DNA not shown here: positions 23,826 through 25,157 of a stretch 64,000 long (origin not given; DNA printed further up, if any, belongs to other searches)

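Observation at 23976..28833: Rieske/split cytochrome b operon translationally coupled to a membrane HdrD-like CCG reductase and an FrhB-like Fe-S protein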

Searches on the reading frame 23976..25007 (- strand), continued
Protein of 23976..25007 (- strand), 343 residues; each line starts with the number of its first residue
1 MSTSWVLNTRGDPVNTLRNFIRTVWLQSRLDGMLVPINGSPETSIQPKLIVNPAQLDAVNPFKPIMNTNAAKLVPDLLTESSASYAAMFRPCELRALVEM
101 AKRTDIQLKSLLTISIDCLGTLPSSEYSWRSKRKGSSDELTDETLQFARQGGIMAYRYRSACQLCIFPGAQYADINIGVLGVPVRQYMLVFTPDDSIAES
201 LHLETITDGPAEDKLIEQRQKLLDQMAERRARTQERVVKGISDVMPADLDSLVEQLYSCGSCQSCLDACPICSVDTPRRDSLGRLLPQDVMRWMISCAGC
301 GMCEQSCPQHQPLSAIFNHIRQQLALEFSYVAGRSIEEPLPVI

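Call 81: search_protein_families(library=pfam, proteins=[window:23976-25007:-, P0210, P0288, P0305, P0432], max_evalue=10)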
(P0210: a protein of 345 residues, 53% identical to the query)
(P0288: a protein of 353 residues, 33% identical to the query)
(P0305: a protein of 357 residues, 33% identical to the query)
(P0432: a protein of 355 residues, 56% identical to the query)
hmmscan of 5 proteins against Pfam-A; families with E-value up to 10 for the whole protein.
window:23976-25007:- (343 aa): 15 families
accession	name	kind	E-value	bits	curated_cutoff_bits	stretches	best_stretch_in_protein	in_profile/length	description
PF04432.18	FrhB_FdhB_C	-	0.00017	21.9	23.3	1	84-188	3-120/150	Coenzyme F420 hydrogenase/dehydrogenase, beta subunit C terminus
PF13183.11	Fer4_8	-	0.00058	20.8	27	3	256-310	2-67/68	4Fe-4S dicluster domain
PF13187.11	Fer4_9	-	0.00085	19.7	27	2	259-310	2-50/52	4Fe-4S dicluster domain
PF13534.11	Fer4_17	-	0.0055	17.7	22.2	1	258-310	1-59/61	4Fe-4S dicluster domain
PF12838.12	Fer4_7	-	0.0084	17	27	1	259-309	2-50/52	4Fe-4S dicluster domain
PF13237.11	Fer4_10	-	0.013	15.9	25.5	2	296-310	8-23/53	4Fe-4S dicluster domain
PF12797.12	Fer4_2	-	0.031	14.7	24.5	2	258-270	9-21/22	4Fe-4S binding domain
PF18892.5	DUF5651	-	0.032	14.6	27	2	295-315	16-36/53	Family of unknown function (DUF5651)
PF12837.12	Fer4_6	-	0.07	13.6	25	1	296-308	8-20/24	4Fe-4S binding domain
PF13484.11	Fer4_16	-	0.14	13.4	30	0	259-309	2-65/66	4Fe-4S double cluster binding domain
PF13746.11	Fer4_18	-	0.15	12.7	27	1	240-270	66-96/114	4Fe-4S dicluster domain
PF00037.32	Fer4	-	0.41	11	21.1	2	297-309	8-20/24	4Fe-4S binding domain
PF25160.1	LdpA_Fe-S-bd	-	4.2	7.7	27.6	0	264-310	8-41/49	LdpA Fe-S cluster-binding domain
PF12800.12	Fer4_4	-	5.9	8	24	1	297-308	4-15/17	4Fe-4S binding domain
PF13165.11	SCIFF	-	6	7.3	27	1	295-307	15-27/44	Six-cysteine peptide SCIFF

P0210 (345 aa): 13 families
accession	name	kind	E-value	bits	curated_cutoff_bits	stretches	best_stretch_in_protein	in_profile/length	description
PF04432.18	FrhB_FdhB_C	-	3e-05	24.4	23.3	1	85-198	2-129/150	Coenzyme F420 hydrogenase/dehydrogenase, beta subunit C terminus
PF13187.11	Fer4_9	-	0.00016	22.1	27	2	261-312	2-50/52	4Fe-4S dicluster domain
PF13183.11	Fer4_8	-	0.00033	21.6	27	1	258-312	2-67/68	4Fe-4S dicluster domain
PF12838.12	Fer4_7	-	0.0009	20.1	27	1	261-311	2-50/52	4Fe-4S dicluster domain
PF12797.12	Fer4_2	-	0.015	15.7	24.5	2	298-310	9-21/22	4Fe-4S binding domain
PF00037.32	Fer4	-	0.016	15.4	21.1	1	299-311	8-20/24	4Fe-4S binding domain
PF14697.11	Fer4_21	-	0.077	13.6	35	1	299-311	41-53/59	4Fe-4S dicluster domain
PF13534.11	Fer4_17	-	0.11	13.6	22.2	1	260-312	1-59/61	4Fe-4S dicluster domain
PF13484.11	Fer4_16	-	0.15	13.3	30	1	299-311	2-14/66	4Fe-4S double cluster binding domain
PF24074.1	DUF7366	-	0.15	12.7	27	1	178-245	3-71/78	Domain of unknown function (DUF7366)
PF13237.11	Fer4_10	-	0.2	12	25.5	2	255-310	3-53/53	4Fe-4S dicluster domain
PF12837.12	Fer4_6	-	7.3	7.2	25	1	298-311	8-21/24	4Fe-4S binding domain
PF18892.5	DUF5651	-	9.7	6.6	27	1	297-316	16-35/53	Family of unknown function (DUF5651)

P0288 (353 aa): 15 families
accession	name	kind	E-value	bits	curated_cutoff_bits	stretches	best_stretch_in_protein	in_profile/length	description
PF13187.11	Fer4_9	-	1.3e-06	28.8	27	2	253-274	34-48/52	4Fe-4S dicluster domain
PF13183.11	Fer4_8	-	7.9e-06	26.8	27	1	261-320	3-68/68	4Fe-4S dicluster domain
PF04432.18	FrhB_FdhB_C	-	3.9e-05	24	23.3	1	85-198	2-127/150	Coenzyme F420 hydrogenase/dehydrogenase, beta subunit C terminus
PF13534.11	Fer4_17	-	6.6e-05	23.8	22.2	2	262-320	1-60/61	4Fe-4S dicluster domain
PF13237.11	Fer4_10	-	7.2e-05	23.1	25.5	1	262-316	8-52/53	4Fe-4S dicluster domain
PF12838.12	Fer4_7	-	7.7e-05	23.5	27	1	262-320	1-52/52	4Fe-4S dicluster domain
PF12837.12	Fer4_6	-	0.0011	19.2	25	2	305-321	8-24/24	4Fe-4S binding domain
PF25160.1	LdpA_Fe-S-bd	-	0.0059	16.8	27.6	2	304-319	26-41/49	LdpA Fe-S cluster-binding domain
PF12797.12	Fer4_2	-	0.041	14.3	24.5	2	262-274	9-21/22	4Fe-4S binding domain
PF00037.32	Fer4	-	0.044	14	21.1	2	305-320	7-22/24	4Fe-4S binding domain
PF14697.11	Fer4_21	-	0.38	11.4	35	2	305-317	7-19/59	4Fe-4S dicluster domain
PF12800.12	Fer4_4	-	0.95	10.5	24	2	262-274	3-15/17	4Fe-4S binding domain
PF13484.11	Fer4_16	-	2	9.7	30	1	262-275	1-14/66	4Fe-4S double cluster binding domain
PF17179.9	Fer4_22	-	2.8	9.3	27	0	304-319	79-94/95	4Fe-4S dicluster domain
PF12798.12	Fer4_3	-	4.1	8.9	27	2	263-274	1-12/15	4Fe-4S binding domain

P0305 (357 aa): 10 families
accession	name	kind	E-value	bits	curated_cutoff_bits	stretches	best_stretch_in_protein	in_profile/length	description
PF13183.11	Fer4_8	-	1.2e-06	29.4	27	1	259-321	3-67/68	4Fe-4S dicluster domain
PF13187.11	Fer4_9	-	4.2e-05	23.9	27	2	246-272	33-48/52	4Fe-4S dicluster domain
PF04432.18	FrhB_FdhB_C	-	5.3e-05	23.6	23.3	1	87-186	4-116/150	Coenzyme F420 hydrogenase/dehydrogenase, beta subunit C terminus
PF13237.11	Fer4_10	-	7.4e-05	23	25.5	1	260-318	8-52/53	4Fe-4S dicluster domain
PF12838.12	Fer4_7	-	0.013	16.4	27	3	260-320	1-50/52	4Fe-4S dicluster domain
PF13534.11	Fer4_17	-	0.014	16.4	22.2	2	260-319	1-57/61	4Fe-4S dicluster domain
PF12797.12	Fer4_2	-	0.04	14.4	24.5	2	259-272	8-21/22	4Fe-4S binding domain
PF19726.4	DUF6218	-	0.062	13.4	26.8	1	171-238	61-131/229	Family of unknown function (DUF6218)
PF13746.11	Fer4_18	-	1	10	27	1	256-272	80-96/114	4Fe-4S dicluster domain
PF12837.12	Fer4_6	-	1.6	9.3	25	2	260-272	8-20/24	4Fe-4S binding domain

P0432 (355 aa): 12 families
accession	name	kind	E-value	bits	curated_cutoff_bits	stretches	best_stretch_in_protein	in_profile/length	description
PF04432.18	FrhB_FdhB_C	-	5.2e-08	33.4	23.3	1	86-198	3-128/150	Coenzyme F420 hydrogenase/dehydrogenase, beta subunit C terminus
PF13237.11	Fer4_10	-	2e-06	28.1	25.5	1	259-318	7-52/53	4Fe-4S dicluster domain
PF13183.11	Fer4_8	-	0.0001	23.2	27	1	258-321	2-67/68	4Fe-4S dicluster domain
PF12838.12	Fer4_7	-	0.00019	22.2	27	1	260-321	1-51/52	4Fe-4S dicluster domain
PF13187.11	Fer4_9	-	0.00077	19.9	27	2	247-272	34-48/52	4Fe-4S dicluster domain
PF13534.11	Fer4_17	-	0.0094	16.9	22.2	2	256-272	41-57/61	4Fe-4S dicluster domain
PF12797.12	Fer4_2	-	0.038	14.4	24.5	2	259-272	8-21/22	4Fe-4S binding domain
PF12837.12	Fer4_6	-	0.079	13.4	25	2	260-272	8-20/24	4Fe-4S binding domain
PF12800.12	Fer4_4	-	0.19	12.6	24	1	259-272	2-15/17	4Fe-4S binding domain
PF25160.1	LdpA_Fe-S-bd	-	0.22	11.8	27.6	2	259-273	26-40/49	LdpA Fe-S cluster-binding domain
PF17179.9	Fer4_22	-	2.7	9.4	27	0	306-320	79-93/95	4Fe-4S dicluster domain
PF00037.32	Fer4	-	2.9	8.3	21.1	1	260-272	7-19/24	4Fe-4S binding domain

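Call 84: search_protein_families(library=pfam, proteins=[L067:9140-9742:+, L067:10518-11597:+, L067:11594-12841:+, L067:12872-13561:+, L067:5478-6053:+, L067:13645-14715:-], max_evalue=0.0001)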
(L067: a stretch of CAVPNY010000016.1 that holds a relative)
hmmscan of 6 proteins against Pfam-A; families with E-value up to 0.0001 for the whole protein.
L067:9140-9742:+ (200 aa): 6 families
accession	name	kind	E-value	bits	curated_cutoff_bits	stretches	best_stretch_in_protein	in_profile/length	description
PF13649.12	Methyltransf_25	-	2.8e-10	41.2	27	1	44-130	2-97/97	Methyltransferase domain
PF13489.12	Methyltransf_23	-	7.2e-09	36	27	1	22-169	5-154/164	Methyltransferase domain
PF08241.18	Methyltransf_11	-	7.7e-09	36.5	21.2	1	44-134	1-95/95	Methyltransferase domain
PF08242.18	Methyltransf_12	-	6e-07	30.5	30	1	44-132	1-98/98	Methyltransferase domain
PF13847.12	Methyltransf_31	-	1.1e-05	25.7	27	1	44-149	8-127/145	Methyltransferase domain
PF03848.20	TehB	-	3.3e-05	23.9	20.4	0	41-172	32-172/193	Tellurite resistance protein TehB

L067:10518-11597:+ (359 aa): 1 family
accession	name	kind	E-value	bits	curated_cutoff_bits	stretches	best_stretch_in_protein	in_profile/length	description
PF02504.20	FA_synthesis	-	5.1e-99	331.8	29.1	1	16-338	1-321/324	Fatty acid synthesis protein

L067:11594-12841:+ (415 aa): 3 families
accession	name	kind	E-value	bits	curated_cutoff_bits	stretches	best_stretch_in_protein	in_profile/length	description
PF00109.32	ketoacyl-synt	-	1.2e-50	172.9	20.8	1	5-246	3-250/252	Beta-ketoacyl synthase, N-terminal domain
PF02801.28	Ketoacyl-synt_C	-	6.1e-37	126.7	20.8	1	256-371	1-119/119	Beta-ketoacyl synthase, C-terminal domain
PF00108.29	Thiolase_N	-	2.9e-05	24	26.4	0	154-194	75-115/260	Thiolase, N-terminal domain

L067:12872-13561:+ (229 aa): 0 families

L067:5478-6053:+ (191 aa): 5 families
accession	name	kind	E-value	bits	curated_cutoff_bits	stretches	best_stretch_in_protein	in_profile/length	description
PF00583.31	Acetyltransf_1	-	2.3e-13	50.9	20.7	1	69-157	28-116/116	Acetyltransferase (GNAT) family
PF13302.13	Acetyltransf_3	-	2.5e-11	44.9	25.4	1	23-158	1-138/138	Acetyltransferase (GNAT) domain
PF13420.13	Acetyltransf_4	-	8e-11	42.6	24.3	1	26-161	1-138/155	Acetyltransferase (GNAT) domain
PF13508.13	Acetyltransf_7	-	1.1e-08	35.7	27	1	77-158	6-83/84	Acetyltransferase (GNAT) domain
PF13673.13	Acetyltransf_10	-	9e-07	29.4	23.6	1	65-158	22-108/128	Acetyltransferase (GNAT) domain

L067:13645-14715:- (356 aa): 3 families
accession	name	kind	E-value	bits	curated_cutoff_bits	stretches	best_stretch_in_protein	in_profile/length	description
PF13421.11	Band_7_1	-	1.4e-51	175.5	24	1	19-219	1-196/211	SPFH domain-Band 7 family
PF12728.13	HTH_17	-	3.5e-11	43.6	27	1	308-355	1-48/51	Helix-turn-helix domain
PF01145.31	Band_7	-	3.5e-10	40.7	23.6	1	37-241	2-170/176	SPFH domain / Band 7 family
